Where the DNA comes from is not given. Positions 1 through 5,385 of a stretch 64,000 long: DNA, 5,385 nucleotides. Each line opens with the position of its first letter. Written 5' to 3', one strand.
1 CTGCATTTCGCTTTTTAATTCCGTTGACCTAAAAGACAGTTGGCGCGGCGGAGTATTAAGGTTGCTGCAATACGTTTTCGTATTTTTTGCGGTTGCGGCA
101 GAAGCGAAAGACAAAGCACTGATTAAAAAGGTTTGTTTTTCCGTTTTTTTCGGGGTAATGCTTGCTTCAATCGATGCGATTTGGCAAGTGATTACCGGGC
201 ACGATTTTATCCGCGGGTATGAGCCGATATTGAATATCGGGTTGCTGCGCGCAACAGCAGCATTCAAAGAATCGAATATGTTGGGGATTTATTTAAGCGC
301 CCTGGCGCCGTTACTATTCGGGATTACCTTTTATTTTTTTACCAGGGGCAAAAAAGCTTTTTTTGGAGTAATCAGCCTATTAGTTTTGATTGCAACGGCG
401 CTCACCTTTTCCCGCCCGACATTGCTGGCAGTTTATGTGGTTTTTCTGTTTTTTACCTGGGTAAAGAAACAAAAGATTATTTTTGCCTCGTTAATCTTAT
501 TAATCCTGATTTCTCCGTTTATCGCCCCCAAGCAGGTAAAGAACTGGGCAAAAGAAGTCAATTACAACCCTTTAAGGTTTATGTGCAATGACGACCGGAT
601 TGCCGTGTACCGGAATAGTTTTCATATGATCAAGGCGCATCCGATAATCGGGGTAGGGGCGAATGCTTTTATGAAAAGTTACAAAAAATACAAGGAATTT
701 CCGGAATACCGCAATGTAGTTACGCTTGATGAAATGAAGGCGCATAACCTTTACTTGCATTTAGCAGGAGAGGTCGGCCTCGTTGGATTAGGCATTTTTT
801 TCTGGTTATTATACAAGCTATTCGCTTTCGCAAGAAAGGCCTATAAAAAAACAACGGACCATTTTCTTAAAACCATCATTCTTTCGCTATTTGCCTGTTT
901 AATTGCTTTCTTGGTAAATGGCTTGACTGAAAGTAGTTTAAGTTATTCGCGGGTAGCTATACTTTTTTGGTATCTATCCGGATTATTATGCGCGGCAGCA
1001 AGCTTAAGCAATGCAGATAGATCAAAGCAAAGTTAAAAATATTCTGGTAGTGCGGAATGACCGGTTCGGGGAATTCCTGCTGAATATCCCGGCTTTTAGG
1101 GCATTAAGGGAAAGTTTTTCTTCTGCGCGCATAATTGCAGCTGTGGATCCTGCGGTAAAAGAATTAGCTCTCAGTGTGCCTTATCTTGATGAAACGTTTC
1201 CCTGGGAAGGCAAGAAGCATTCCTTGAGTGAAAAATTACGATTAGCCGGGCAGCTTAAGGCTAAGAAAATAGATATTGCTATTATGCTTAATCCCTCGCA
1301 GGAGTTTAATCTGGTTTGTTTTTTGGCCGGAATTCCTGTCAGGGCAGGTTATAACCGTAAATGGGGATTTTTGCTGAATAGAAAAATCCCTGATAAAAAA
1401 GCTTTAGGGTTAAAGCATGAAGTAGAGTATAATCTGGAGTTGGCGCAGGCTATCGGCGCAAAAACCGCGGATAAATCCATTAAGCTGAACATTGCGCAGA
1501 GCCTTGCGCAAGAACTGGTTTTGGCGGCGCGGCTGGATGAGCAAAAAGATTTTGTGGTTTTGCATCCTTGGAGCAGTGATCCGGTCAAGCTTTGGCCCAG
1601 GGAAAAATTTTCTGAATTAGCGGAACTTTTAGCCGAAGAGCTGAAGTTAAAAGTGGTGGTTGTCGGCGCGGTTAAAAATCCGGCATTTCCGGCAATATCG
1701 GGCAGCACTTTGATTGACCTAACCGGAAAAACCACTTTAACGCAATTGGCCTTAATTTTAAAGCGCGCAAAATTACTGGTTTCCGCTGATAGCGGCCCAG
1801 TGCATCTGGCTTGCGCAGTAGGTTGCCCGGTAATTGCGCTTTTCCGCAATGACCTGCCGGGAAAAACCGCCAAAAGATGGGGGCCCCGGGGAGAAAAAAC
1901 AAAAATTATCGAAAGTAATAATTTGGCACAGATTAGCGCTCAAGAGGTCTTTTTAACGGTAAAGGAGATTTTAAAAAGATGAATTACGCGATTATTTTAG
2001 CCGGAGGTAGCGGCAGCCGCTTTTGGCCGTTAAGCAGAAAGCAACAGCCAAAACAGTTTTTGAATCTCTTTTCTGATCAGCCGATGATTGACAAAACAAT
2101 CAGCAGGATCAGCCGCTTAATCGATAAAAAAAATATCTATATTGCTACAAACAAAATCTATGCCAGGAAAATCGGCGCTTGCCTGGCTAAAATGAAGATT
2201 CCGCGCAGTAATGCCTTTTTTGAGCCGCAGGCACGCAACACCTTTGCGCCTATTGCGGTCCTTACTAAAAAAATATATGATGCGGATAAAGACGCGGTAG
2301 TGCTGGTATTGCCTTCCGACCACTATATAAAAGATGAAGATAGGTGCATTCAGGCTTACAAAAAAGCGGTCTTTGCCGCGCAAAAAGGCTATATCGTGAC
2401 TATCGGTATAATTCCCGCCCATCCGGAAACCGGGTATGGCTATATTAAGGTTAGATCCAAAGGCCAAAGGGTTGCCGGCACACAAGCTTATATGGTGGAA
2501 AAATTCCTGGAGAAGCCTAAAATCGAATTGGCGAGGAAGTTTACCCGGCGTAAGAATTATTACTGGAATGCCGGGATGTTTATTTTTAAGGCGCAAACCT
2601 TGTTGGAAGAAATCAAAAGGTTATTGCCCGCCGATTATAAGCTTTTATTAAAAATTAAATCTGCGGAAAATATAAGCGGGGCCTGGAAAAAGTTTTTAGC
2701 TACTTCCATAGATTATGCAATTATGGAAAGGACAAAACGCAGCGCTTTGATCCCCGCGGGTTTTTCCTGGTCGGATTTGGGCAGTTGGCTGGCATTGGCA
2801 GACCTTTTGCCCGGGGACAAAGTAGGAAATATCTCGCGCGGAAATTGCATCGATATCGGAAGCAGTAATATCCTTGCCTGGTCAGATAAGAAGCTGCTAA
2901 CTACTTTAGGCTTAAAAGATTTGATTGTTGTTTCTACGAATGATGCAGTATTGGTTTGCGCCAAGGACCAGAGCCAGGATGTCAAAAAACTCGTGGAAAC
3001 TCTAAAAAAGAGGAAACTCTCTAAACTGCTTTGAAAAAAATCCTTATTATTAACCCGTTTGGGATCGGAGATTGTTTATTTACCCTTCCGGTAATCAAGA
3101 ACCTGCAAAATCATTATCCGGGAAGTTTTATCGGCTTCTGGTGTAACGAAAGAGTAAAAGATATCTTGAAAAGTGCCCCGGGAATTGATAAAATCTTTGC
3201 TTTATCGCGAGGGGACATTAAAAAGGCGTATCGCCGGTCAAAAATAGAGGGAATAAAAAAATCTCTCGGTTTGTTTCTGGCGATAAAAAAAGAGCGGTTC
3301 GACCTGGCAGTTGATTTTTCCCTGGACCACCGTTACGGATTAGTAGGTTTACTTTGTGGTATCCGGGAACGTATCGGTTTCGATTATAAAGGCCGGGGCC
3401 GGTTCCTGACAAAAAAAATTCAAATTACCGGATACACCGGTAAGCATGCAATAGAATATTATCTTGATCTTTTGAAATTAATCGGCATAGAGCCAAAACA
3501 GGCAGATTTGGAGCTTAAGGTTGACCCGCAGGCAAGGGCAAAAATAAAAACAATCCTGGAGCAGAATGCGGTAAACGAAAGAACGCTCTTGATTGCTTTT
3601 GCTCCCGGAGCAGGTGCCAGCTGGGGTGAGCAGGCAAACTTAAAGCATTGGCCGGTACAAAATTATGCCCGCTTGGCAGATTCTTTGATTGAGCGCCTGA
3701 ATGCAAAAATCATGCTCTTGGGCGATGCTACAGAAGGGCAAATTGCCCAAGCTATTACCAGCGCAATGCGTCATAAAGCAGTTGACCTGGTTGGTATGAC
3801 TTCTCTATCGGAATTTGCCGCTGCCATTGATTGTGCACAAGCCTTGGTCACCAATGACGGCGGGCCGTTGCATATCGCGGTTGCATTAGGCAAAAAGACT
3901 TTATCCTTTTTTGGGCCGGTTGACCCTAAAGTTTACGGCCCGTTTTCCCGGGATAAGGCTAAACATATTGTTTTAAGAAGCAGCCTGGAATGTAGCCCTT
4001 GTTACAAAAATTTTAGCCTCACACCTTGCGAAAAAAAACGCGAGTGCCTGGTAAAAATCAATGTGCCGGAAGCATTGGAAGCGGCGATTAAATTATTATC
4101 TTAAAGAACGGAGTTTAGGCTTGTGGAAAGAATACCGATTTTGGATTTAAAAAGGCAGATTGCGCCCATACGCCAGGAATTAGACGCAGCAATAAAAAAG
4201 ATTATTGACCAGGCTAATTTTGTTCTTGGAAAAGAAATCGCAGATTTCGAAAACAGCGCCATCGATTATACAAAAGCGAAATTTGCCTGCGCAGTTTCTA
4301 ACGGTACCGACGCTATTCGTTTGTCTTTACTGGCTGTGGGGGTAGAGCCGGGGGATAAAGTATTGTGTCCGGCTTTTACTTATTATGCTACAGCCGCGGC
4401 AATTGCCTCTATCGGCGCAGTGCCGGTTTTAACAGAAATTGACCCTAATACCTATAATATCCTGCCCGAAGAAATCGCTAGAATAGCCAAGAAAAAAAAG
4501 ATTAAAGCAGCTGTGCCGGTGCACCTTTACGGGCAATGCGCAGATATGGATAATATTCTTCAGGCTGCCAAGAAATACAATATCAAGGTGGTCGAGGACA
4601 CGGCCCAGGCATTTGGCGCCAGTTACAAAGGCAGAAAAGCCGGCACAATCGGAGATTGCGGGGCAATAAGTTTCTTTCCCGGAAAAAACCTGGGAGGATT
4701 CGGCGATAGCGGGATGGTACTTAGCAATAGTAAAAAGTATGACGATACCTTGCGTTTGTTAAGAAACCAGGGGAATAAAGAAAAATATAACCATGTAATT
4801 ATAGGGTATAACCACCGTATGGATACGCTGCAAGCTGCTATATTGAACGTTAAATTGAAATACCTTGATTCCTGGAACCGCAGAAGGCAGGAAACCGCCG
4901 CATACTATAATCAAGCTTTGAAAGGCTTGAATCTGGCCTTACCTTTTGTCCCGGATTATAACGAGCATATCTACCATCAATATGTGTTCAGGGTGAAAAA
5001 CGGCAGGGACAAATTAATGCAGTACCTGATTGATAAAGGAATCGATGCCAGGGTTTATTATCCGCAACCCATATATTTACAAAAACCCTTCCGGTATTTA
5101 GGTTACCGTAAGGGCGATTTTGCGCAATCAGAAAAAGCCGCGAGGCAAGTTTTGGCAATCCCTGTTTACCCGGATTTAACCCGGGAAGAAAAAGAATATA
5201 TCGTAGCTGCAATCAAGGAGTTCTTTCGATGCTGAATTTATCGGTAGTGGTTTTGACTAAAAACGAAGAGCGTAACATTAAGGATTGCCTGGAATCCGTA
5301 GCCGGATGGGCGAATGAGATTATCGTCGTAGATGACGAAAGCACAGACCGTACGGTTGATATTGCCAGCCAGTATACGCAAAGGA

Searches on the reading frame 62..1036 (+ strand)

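Call 9: search_protein_families(library=pfam, proteins=[window:62-1036:+], max_evalue=0.001)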
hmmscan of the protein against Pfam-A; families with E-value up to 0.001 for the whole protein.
window:62-1036:+ (324 aa): 1 family
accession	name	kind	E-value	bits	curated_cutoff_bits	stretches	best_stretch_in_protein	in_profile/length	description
PF04932.20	Wzy_C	-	2.1e-21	76.7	31.7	1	104-247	2-149/149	O-Antigen ligase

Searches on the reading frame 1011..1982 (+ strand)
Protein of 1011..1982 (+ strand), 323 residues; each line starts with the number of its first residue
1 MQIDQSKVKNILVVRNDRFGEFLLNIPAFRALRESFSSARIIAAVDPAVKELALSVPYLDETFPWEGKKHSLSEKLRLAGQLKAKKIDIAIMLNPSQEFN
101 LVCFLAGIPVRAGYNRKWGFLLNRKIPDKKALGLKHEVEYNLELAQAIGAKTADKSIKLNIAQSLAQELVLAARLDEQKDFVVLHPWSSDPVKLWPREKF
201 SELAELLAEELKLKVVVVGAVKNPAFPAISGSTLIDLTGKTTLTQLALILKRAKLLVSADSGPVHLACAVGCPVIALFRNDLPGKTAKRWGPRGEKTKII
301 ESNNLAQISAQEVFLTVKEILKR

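Call 9: search_protein_families(library=pfam, proteins=[window:1011-1982:+], max_evalue=0.001)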
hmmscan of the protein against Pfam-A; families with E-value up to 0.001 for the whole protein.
window:1011-1982:+ (323 aa): 1 family
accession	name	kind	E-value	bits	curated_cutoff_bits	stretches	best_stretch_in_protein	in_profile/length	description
PF01075.23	Glyco_transf_9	-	9.1e-32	110.8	22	1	76-305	2-232/247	Glycosyltransferase family 9 (heptosyltransferase)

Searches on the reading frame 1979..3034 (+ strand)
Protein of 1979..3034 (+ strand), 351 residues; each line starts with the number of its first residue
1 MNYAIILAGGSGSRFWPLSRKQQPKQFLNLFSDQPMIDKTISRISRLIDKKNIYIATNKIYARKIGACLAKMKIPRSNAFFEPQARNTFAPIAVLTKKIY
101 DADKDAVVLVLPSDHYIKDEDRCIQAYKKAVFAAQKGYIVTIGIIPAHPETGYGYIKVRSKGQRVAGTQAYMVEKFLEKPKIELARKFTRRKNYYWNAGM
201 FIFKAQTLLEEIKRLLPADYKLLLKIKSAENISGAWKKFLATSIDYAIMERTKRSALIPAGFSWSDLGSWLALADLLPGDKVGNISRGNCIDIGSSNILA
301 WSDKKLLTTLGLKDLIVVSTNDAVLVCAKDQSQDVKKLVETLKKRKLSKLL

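Call 9: search_protein_families(library=pfam, proteins=[window:1979-3034:+], max_evalue=0.001)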
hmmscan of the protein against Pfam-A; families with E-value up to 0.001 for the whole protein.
window:1979-3034:+ (351 aa): 3 families
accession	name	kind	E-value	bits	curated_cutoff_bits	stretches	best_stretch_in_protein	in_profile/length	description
PF00483.29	NTP_transferase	-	6.3e-42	144.3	21.2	1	4-276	2-238/245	Nucleotidyl transferase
PF22640.1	ManC_GMP_beta-helix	-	5.8e-18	65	27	1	288-342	1-55/55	MannoseP isomerase/GMP-like beta-helix domain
PF12804.13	NTP_transf_3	-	4.2e-06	27.5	27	1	4-115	1-96/160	MobA-like NTP transferase domain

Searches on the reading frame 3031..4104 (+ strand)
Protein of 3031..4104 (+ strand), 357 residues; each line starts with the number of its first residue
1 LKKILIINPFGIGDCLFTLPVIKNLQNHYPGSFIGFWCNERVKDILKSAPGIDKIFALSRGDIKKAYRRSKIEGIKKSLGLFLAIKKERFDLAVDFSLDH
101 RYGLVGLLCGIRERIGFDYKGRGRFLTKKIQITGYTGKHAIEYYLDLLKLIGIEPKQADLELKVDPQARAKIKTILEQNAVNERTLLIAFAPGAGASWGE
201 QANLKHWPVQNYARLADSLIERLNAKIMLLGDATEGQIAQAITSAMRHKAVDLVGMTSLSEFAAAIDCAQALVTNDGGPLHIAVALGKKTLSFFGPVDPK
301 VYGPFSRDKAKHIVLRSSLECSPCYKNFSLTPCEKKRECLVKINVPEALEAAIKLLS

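Call 9: search_protein_families(library=pfam, proteins=[window:3031-4104:+], max_evalue=0.001)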
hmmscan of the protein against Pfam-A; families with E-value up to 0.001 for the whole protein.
window:3031-4104:+ (357 aa): 1 family
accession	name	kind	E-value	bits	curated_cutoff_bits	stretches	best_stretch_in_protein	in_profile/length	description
PF01075.23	Glyco_transf_9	-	1.3e-33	116.8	22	1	83-327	6-239/247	Glycosyltransferase family 9 (heptosyltransferase)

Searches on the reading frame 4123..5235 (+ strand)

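Call 9: search_protein_families(library=pfam, proteins=[window:4123-5235:+], max_evalue=0.001)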
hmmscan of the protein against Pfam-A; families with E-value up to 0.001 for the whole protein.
window:4123-5235:+ (370 aa): 2 families
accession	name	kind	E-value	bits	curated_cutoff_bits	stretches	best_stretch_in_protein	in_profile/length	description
PF01041.23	DegT_DnrJ_EryC1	-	4.8e-108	362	19.8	1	17-364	4-359/360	DegT/DnrJ/EryC1/StrS aminotransferase family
PF00155.27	Aminotran_1_2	-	1.7e-05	24.7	19.7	1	38-161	42-187/361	Aminotransferase class I and II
